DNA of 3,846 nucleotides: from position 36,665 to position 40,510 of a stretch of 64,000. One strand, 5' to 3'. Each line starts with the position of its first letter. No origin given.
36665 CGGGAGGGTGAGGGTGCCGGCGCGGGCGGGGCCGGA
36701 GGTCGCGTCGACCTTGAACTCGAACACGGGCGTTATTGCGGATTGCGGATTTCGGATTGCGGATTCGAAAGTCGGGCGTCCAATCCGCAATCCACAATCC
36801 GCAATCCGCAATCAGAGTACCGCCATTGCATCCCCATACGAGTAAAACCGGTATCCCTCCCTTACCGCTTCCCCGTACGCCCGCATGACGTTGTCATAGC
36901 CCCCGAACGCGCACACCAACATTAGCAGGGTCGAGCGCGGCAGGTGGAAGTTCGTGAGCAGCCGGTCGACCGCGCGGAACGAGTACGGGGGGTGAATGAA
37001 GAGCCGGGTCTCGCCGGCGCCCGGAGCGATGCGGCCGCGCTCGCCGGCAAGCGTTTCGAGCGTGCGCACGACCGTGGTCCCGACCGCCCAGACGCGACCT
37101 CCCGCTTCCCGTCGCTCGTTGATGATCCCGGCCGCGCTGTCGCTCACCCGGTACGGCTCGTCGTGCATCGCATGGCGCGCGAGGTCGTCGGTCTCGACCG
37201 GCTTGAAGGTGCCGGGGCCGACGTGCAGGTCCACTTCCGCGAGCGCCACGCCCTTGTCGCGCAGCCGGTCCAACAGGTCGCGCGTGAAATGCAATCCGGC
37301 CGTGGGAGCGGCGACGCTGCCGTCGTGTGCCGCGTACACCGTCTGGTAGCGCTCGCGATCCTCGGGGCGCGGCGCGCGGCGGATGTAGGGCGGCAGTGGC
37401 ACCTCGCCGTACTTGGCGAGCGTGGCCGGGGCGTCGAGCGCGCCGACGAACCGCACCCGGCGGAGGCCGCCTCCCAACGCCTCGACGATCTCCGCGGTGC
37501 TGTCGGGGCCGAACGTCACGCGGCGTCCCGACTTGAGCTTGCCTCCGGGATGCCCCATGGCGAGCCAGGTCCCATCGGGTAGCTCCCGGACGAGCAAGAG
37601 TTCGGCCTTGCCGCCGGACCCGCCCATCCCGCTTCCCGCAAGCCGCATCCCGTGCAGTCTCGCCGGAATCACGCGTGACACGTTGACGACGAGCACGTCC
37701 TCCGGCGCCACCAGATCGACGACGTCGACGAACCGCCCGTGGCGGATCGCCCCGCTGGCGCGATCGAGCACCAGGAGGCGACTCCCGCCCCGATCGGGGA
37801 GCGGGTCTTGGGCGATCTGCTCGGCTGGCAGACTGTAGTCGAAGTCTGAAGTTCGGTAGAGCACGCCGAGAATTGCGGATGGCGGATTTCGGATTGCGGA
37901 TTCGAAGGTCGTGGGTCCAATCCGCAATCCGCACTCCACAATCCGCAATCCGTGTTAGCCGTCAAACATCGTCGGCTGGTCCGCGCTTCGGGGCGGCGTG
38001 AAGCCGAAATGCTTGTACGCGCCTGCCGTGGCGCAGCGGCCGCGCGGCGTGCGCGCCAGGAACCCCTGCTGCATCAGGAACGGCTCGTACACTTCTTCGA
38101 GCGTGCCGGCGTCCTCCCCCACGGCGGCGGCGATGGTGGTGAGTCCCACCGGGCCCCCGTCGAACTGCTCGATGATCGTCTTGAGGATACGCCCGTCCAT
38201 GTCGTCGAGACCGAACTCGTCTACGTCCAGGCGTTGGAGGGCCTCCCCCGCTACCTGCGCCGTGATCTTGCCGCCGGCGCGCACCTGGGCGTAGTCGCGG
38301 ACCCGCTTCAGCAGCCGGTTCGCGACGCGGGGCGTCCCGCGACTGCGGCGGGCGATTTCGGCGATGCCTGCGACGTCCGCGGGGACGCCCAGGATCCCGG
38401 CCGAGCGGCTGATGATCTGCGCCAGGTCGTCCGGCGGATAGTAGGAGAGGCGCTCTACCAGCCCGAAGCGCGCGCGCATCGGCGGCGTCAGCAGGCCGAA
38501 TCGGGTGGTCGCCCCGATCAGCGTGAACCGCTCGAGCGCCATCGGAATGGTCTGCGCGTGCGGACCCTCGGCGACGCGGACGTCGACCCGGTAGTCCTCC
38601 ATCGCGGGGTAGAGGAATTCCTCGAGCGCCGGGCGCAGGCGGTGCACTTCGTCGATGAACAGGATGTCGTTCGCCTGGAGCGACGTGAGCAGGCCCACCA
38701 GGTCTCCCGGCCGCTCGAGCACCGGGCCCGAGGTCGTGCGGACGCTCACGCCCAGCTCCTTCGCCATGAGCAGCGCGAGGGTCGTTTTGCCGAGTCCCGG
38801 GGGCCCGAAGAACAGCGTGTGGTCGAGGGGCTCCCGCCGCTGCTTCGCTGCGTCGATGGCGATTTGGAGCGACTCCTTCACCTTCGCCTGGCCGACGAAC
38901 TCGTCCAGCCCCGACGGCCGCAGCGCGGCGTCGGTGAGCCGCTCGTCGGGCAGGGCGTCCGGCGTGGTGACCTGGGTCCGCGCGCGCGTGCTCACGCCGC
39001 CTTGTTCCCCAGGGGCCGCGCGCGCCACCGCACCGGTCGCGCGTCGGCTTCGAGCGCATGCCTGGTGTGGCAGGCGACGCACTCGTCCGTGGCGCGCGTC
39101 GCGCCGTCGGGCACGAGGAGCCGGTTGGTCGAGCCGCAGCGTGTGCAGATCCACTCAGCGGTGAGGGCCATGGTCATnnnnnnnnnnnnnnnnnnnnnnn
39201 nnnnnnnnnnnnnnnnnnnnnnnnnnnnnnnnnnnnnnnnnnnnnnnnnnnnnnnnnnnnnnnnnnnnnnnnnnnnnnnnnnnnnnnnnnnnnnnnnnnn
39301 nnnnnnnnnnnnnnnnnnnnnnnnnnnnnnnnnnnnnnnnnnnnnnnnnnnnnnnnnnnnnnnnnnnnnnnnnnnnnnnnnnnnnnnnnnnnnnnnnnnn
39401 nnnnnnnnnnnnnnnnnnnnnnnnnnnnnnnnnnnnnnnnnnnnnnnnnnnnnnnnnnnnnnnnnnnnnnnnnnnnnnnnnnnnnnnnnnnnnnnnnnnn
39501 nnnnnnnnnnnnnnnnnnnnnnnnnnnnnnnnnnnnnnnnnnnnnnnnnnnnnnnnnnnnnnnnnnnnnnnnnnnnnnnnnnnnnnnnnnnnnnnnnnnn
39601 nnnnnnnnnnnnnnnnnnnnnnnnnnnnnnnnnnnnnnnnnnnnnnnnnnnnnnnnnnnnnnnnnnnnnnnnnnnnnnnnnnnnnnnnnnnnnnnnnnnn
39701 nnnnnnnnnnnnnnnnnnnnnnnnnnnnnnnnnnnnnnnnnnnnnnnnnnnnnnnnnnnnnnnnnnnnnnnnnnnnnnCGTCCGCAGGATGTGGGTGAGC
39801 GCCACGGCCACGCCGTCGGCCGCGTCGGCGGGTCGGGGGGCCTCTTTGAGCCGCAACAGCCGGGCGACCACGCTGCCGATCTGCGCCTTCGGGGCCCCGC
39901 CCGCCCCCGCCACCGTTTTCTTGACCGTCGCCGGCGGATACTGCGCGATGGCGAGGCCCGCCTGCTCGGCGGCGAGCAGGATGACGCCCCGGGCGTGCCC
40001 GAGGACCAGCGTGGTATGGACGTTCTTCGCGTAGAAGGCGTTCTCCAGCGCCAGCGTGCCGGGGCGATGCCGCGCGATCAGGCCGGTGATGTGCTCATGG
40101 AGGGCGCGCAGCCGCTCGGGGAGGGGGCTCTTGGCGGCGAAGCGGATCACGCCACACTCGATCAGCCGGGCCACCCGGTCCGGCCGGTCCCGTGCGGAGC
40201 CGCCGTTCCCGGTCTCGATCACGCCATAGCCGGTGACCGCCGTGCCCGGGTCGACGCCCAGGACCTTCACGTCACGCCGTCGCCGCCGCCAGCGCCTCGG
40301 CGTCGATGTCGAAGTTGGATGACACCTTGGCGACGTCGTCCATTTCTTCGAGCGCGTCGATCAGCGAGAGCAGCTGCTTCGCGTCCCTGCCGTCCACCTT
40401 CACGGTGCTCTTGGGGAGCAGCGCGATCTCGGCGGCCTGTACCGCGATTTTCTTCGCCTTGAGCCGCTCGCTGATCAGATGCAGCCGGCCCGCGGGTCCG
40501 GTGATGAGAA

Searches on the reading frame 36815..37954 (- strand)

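Call 12: search_protein_families(library=pfam, proteins=[window:36815-37954:-], max_evalue=0.0001)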
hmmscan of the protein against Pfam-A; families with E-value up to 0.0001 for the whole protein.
window:36815-37954:- (380 aa): 1 family
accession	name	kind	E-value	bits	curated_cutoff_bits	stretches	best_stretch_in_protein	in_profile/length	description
PF02547.20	Queuosine_synth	-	3.1e-124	414.7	25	1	35-378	1-321/322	Queuosine biosynthesis protein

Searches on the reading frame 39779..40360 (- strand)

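Call 13: search_protein_families(library=pfam, proteins=[window:39779-40360:-], max_evalue=0.0001)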
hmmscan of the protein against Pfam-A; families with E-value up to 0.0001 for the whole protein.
window:39779-40360:- (194 aa): 1 family
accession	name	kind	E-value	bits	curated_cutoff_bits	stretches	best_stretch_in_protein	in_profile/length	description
PF02075.23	RuvC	-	4.7e-41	140.6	22.2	1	33-190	1-148/148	Crossover junction endodeoxyribonuclease RuvC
